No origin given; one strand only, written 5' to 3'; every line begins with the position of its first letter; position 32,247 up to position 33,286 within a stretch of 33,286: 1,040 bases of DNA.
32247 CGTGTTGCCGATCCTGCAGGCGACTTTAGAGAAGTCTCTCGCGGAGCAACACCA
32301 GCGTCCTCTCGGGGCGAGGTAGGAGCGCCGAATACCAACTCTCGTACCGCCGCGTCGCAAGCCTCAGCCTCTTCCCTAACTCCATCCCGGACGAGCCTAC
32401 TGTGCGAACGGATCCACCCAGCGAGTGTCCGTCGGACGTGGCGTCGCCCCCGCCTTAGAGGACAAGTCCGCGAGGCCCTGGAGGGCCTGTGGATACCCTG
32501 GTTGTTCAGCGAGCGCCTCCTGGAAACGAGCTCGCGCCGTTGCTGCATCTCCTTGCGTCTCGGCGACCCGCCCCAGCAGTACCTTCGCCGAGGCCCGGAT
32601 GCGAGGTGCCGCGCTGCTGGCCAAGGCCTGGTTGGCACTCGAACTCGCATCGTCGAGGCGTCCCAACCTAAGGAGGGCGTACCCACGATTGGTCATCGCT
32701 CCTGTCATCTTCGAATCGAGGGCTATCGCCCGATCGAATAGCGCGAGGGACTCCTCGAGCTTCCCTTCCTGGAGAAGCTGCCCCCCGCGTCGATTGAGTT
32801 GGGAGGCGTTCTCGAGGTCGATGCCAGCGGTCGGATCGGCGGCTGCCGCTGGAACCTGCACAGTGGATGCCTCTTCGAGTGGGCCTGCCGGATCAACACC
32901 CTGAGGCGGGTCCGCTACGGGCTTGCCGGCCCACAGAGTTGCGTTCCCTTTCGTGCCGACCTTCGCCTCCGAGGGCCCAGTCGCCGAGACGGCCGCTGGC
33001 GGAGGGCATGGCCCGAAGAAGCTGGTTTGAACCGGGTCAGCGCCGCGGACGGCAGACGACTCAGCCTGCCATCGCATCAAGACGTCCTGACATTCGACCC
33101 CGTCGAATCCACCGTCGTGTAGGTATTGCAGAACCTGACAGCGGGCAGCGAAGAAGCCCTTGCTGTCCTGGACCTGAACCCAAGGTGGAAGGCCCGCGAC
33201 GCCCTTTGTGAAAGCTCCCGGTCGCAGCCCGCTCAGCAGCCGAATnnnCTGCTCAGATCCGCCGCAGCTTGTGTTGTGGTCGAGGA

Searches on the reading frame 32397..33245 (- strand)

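Call 15: search_protein_families(library=pfam, proteins=[window:32397-33245:-], max_evalue=0.01)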
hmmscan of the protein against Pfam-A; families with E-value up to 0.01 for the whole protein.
window:32397-33245:- (282 aa): 13 families
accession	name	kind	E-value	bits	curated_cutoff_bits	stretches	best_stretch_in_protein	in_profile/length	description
PF13432.12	TPR_16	-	3.2e-12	47.1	32.7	3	186-252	2-65/65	Tetratricopeptide repeat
PF14559.12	TPR_19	-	1.5e-11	44.9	25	2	231-267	4-40/68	Tetratricopeptide repeat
PF07719.23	TPR_2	-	2.8e-11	43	27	0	150-177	4-31/34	Tetratricopeptide repeat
PF13428.12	TPR_14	-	6.3e-08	33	23.5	1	220-261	3-44/44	Tetratricopeptide repeat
PF00515.34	TPR_1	-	1.7e-07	31.2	27.8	0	149-178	3-32/34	Tetratricopeptide repeat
PF13424.12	TPR_12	-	4.1e-07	30.5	30.1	2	183-246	5-73/77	Tetratricopeptide repeat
PF13414.12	TPR_11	-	2.4e-06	27.6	26.8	1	157-195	4-42/42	TPR repeat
PF13181.12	TPR_8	-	3.3e-06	27.3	25.7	0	183-210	3-30/34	Tetratricopeptide repeat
PF13431.12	TPR_17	-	4.6e-06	26.9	24.4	0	169-200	1-32/34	Tetratricopeptide repeat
PF21545.3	T7SS_EccA1_N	-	0.00018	21.3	27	1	182-261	169-247/272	T7SS, ESX-1 secretion system protein EccA1, N-terminal domain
PF07721.20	TPR_4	-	0.0002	22.1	27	0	219-242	2-25/26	Tetratricopeptide repeat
PF13371.12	TPR_9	-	0.0011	19.3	35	1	158-224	6-72/73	Tetratricopeptide repeat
PF13830.11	DUF4192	-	0.0024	18.3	27.8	1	200-252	253-305/321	Domain of unknown function (DUF4192)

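Call 83: search_protein_families(library=padloc, proteins=[window:32397-33245:-], max_evalue=0.001)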
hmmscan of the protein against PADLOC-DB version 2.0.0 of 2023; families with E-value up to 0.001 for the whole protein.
window:32397-33245:- (282 aa): 0 families
